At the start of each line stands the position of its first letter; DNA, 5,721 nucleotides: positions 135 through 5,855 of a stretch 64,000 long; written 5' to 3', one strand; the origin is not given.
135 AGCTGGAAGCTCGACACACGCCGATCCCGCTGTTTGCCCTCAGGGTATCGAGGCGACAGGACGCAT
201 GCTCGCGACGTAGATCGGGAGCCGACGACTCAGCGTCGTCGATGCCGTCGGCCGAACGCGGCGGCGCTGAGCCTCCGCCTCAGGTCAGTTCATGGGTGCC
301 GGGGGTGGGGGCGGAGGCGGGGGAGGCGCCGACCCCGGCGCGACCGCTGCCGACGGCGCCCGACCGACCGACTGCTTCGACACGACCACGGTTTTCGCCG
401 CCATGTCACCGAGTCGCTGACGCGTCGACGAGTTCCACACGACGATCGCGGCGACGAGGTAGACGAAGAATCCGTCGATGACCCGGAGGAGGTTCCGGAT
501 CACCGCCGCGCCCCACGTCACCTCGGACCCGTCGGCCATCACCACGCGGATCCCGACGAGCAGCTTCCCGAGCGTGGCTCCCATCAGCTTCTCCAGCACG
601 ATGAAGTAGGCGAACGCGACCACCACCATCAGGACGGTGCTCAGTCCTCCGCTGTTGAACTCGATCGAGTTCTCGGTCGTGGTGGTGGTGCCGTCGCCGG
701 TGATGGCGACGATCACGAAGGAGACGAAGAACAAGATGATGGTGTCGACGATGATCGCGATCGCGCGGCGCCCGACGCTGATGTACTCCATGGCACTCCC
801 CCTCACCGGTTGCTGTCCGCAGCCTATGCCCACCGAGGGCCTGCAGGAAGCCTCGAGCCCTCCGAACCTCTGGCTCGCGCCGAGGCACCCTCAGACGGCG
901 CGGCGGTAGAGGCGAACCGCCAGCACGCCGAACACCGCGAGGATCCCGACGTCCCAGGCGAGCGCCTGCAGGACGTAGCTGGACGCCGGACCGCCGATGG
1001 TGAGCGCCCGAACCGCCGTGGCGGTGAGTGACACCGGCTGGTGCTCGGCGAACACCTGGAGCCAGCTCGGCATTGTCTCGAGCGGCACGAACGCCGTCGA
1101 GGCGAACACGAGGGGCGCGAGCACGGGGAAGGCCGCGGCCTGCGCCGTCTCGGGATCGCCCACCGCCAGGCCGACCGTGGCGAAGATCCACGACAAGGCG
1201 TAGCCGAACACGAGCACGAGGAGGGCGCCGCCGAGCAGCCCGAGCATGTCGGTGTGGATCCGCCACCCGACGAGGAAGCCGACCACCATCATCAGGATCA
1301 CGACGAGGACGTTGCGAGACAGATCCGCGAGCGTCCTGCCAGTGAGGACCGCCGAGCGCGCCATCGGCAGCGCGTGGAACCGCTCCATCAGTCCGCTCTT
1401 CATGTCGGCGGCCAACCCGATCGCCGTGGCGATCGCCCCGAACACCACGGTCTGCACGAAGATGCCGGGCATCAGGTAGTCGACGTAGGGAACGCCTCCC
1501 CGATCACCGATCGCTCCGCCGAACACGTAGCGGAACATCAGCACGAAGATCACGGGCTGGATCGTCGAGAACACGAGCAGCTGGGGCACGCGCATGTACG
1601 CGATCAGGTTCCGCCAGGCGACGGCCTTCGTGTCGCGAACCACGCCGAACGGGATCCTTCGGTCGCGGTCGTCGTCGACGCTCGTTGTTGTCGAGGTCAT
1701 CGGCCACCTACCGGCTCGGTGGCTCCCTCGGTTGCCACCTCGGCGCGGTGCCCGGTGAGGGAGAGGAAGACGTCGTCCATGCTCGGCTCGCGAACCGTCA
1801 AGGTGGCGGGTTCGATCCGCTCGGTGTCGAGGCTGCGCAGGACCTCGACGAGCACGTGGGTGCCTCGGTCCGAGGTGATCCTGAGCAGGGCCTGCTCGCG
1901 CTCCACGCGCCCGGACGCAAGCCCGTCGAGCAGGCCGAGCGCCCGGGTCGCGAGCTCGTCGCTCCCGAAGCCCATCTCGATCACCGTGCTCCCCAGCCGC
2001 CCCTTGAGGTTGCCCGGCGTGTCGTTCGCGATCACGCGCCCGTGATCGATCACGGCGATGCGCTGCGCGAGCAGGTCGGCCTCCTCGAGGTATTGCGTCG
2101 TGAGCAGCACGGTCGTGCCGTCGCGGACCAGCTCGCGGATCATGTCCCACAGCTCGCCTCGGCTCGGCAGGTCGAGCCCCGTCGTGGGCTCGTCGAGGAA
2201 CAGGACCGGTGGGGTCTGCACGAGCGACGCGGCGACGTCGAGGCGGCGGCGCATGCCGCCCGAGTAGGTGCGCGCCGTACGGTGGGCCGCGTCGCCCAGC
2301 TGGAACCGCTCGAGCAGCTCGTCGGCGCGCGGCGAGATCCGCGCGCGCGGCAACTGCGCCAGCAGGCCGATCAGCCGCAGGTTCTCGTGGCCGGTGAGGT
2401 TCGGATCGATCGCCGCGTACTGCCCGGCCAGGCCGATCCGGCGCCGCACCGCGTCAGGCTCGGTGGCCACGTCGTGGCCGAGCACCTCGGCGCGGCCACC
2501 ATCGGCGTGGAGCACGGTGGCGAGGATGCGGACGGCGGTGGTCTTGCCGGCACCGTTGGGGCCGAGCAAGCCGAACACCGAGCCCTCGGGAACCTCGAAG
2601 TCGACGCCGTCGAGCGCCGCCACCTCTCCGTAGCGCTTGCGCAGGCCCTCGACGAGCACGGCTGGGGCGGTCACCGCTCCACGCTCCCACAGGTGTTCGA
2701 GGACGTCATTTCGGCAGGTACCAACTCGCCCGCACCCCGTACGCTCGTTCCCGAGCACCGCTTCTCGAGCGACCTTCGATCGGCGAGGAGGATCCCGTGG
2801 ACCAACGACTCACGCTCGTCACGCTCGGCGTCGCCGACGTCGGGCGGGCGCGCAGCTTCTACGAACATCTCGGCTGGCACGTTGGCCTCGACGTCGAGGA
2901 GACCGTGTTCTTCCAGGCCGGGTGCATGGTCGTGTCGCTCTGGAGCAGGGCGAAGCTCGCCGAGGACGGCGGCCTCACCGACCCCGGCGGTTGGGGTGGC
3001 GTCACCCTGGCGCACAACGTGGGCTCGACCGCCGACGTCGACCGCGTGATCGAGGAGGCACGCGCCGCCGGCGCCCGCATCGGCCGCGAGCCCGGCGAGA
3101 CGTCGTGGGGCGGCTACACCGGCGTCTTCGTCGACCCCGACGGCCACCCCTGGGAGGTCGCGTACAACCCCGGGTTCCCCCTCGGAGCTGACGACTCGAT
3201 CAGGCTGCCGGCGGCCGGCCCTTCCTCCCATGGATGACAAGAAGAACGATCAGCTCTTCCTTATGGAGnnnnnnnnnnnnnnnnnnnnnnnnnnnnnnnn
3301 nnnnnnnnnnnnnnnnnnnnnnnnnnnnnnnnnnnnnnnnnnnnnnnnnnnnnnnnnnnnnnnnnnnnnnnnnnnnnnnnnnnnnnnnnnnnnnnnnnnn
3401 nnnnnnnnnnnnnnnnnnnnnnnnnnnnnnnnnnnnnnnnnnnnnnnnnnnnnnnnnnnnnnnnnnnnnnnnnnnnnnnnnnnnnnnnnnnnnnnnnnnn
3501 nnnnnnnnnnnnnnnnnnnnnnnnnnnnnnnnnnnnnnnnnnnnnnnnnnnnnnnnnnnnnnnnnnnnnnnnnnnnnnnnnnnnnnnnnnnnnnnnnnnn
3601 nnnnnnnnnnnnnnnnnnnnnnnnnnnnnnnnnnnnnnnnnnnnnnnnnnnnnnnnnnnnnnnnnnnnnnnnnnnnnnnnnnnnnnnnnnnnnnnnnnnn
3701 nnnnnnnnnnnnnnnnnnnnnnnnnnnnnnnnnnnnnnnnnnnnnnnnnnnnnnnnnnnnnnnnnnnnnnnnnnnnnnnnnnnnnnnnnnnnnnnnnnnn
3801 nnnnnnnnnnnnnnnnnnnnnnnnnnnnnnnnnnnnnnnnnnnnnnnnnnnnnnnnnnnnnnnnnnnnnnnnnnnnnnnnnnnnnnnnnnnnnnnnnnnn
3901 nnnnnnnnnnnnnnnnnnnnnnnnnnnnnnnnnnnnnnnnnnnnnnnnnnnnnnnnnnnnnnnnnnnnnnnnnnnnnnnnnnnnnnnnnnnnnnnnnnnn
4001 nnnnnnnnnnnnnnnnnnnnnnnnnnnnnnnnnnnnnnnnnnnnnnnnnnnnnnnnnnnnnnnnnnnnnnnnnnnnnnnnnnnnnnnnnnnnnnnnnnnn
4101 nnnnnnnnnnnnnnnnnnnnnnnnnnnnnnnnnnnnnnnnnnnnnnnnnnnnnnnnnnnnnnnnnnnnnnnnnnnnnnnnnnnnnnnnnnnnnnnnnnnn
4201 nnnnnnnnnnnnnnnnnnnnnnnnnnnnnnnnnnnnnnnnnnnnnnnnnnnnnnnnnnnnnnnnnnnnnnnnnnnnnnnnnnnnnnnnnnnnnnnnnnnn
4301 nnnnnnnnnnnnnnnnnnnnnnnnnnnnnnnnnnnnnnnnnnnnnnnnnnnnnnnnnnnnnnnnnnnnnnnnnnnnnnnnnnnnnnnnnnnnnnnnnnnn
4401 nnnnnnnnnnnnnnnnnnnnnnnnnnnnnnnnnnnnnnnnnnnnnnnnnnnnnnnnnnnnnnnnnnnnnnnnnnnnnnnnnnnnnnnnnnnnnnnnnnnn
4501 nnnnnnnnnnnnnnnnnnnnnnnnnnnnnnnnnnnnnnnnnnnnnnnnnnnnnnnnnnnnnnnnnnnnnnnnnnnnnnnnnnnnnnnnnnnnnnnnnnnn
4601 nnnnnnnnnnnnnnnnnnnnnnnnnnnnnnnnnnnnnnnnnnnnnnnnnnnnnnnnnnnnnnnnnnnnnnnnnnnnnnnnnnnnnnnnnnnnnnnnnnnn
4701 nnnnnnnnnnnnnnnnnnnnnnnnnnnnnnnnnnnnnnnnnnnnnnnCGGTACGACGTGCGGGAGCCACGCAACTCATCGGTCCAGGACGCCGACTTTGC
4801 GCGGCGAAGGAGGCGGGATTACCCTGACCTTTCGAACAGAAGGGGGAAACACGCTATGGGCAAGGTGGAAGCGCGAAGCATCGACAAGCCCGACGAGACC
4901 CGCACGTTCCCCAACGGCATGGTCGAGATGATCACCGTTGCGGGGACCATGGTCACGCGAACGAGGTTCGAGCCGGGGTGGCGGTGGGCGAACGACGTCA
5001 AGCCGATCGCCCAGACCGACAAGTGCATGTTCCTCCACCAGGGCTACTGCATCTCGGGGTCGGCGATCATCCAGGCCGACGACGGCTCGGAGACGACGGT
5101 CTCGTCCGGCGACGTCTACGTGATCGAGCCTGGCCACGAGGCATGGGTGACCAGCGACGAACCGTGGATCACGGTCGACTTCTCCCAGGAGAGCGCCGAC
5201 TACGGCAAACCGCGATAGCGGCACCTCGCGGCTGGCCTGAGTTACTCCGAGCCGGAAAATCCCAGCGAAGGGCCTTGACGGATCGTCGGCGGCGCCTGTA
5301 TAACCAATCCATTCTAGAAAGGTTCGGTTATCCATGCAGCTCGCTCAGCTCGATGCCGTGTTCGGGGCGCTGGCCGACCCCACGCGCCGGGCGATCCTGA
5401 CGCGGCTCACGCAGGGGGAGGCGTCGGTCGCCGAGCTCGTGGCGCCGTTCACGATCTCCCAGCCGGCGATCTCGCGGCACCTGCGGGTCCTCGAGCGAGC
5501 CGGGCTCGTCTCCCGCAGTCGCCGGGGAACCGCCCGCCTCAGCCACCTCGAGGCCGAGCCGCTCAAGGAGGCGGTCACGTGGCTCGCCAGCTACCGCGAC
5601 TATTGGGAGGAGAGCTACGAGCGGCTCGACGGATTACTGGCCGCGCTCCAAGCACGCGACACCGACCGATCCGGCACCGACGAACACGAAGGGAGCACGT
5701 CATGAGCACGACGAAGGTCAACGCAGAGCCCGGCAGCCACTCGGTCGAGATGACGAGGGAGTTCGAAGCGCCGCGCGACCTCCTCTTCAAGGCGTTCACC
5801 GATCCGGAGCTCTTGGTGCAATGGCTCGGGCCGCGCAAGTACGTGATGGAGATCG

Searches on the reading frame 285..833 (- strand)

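Call 59: search_protein_families(library=pfam, proteins=[window:285-833:-], max_evalue=0.0001)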
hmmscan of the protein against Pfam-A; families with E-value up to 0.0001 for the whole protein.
window:285-833:- (182 aa): 1 family
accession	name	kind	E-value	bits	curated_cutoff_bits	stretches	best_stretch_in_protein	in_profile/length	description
PF06271.18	RDD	-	7.7e-25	88.2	24.1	1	19-147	3-137/137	RDD family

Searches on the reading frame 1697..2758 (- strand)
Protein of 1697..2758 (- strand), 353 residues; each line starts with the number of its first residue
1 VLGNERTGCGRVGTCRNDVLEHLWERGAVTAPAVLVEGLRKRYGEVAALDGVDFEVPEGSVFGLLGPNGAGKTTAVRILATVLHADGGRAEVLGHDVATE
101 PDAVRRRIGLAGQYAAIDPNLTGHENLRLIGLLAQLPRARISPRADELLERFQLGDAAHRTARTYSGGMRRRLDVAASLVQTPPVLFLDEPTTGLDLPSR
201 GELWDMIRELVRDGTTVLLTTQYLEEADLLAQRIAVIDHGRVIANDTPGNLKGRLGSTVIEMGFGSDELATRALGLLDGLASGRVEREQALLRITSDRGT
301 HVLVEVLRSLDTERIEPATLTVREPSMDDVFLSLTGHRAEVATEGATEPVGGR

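Call 59: search_protein_families(library=pfam, proteins=[window:1697-2758:-], max_evalue=0.0001)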
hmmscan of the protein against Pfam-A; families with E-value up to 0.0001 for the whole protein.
window:1697-2758:- (353 aa): 3 families
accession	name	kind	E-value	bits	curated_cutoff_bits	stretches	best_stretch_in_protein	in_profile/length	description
PF00005.33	ABC_tran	-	2.2e-29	103.2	25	1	49-193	1-137/137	ABC transporter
PF13304.12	AAA_21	-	1.9e-11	45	27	1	148-222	221-298/304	AAA domain, putative AbiEii toxin, Type IV TA system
PF13732.12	DrrA1-3_C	-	3.2e-05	25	27.4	1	250-334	5-80/81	ATP-binding protein DrrA1-3-like, C-terminal domain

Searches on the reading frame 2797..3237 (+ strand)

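Call 59: search_protein_families(library=pfam, proteins=[window:2797-3237:+], max_evalue=0.0001)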
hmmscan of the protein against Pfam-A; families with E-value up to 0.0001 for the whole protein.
window:2797-3237:+ (146 aa): 3 families
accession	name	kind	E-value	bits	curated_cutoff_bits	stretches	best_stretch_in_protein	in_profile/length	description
PF00903.31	Glyoxalase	-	8.8e-17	62.1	20.6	1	7-121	4-121/121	Glyoxalase/Bleomycin resistance protein/Dioxygenase superfamily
PF18029.7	Glyoxalase_6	-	2e-05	25.7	23.6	1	9-121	3-105/106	Glyoxalase-like domain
PF22677.2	Ble-like_N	-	5.4e-05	23.3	24.5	1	4-40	1-39/41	Bleomycin resistance protein-like N-terminal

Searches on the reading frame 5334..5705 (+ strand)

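Call 59: search_protein_families(library=pfam, proteins=[window:5334-5705:+], max_evalue=0.0001)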
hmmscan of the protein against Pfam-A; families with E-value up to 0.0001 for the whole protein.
window:5334-5705:+ (123 aa): 5 families
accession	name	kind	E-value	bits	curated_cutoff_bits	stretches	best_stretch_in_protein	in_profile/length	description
PF01022.26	HTH_5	-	8.3e-15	54.8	22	1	15-60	1-46/47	Bacterial regulatory protein, arsR family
PF12840.13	HTH_20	-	5.7e-14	52.3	27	1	13-59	1-48/51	Helix-turn-helix domain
PF01047.28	MarR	-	2e-06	28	24.6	1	26-63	14-51/59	MarR family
PF12802.13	MarR_2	-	8.3e-06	26.3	27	1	25-64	14-55/61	MarR family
PF25213.1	HVO_A0261_N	-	5.6e-05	23.4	35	0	16-64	11-59/86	HVO_A0261 N-terminal domain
